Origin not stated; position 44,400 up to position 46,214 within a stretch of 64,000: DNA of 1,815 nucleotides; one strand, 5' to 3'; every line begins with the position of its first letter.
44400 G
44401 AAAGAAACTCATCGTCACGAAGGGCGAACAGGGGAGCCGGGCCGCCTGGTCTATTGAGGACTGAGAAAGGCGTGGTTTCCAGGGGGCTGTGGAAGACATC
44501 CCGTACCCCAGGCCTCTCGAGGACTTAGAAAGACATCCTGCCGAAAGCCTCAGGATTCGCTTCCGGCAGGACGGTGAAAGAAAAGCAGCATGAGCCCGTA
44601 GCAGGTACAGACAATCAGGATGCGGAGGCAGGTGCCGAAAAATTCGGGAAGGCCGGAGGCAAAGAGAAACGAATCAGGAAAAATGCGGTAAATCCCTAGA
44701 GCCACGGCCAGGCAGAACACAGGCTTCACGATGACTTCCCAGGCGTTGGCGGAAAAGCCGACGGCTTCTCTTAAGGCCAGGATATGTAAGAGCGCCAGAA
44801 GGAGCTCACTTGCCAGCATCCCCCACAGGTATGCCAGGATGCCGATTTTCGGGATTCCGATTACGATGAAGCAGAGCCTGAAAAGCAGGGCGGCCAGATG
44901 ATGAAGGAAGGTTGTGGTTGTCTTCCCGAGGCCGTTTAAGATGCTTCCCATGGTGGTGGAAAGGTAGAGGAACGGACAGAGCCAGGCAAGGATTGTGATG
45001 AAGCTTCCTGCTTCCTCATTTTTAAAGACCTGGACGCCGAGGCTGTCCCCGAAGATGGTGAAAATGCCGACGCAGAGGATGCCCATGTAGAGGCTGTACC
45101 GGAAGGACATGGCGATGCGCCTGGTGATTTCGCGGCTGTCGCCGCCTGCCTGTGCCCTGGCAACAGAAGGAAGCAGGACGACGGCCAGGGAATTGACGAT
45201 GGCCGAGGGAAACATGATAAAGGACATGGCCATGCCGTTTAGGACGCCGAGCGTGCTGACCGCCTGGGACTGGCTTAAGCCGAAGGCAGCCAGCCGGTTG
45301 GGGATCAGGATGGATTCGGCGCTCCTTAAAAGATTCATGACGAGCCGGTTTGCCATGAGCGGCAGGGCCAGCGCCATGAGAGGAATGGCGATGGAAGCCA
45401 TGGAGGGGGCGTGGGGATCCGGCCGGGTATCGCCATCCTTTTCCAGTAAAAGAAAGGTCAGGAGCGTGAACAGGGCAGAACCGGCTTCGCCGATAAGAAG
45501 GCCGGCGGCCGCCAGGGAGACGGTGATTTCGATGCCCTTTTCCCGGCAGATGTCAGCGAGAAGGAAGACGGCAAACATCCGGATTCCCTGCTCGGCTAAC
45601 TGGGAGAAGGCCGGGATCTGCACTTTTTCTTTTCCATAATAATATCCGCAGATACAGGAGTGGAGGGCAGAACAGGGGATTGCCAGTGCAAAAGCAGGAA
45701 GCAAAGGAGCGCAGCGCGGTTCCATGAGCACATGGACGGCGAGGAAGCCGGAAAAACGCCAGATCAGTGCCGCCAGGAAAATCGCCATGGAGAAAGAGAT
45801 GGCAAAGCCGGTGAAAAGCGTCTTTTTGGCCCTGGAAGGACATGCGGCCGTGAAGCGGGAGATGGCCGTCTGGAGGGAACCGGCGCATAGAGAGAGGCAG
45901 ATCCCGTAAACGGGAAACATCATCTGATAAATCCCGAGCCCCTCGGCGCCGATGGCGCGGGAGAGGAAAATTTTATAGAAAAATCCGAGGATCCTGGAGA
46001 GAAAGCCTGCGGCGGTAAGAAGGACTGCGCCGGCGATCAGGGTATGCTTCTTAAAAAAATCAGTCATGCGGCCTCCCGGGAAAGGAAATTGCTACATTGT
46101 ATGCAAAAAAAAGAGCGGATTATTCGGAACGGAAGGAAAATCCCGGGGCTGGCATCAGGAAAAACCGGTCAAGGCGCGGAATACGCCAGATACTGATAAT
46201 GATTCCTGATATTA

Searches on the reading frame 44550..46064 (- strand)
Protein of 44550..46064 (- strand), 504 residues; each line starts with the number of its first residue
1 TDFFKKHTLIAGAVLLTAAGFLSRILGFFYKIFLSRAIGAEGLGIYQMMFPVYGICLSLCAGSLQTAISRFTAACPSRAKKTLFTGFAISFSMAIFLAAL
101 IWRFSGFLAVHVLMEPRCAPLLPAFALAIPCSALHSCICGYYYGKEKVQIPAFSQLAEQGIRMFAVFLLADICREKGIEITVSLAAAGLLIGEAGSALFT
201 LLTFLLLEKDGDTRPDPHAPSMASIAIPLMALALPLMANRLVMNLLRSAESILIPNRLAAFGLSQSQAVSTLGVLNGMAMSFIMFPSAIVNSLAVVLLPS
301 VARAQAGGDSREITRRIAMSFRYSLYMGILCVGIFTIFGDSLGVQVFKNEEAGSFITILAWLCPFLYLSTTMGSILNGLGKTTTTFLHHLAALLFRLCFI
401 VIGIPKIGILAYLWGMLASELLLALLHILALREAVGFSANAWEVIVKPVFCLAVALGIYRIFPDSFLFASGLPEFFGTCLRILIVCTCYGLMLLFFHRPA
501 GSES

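Call 31: search_protein_families(library=pfam, proteins=[window:44550-46064:-], max_evalue=0.00001)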
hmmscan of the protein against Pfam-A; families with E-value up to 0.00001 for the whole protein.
window:44550-46064:- (504 aa): 1 family
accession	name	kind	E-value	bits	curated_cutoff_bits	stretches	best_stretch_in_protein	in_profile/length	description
PF01943.22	Polysacc_synt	-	3.1e-18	66.6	28.2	1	10-304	2-273/274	Polysaccharide biosynthesis protein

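Call 70: search_protein_families(library=ncbifam, proteins=[window:44550-46064:-], max_evalue=0.00001)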
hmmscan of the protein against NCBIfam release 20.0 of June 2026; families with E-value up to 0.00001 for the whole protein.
window:44550-46064:- (504 aa): 1 family
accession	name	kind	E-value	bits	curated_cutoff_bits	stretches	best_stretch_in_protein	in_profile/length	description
TIGR02900.1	spore_V_B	equivalog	4e-90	302.9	372.3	1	10-460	2-460/488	stage V sporulation protein B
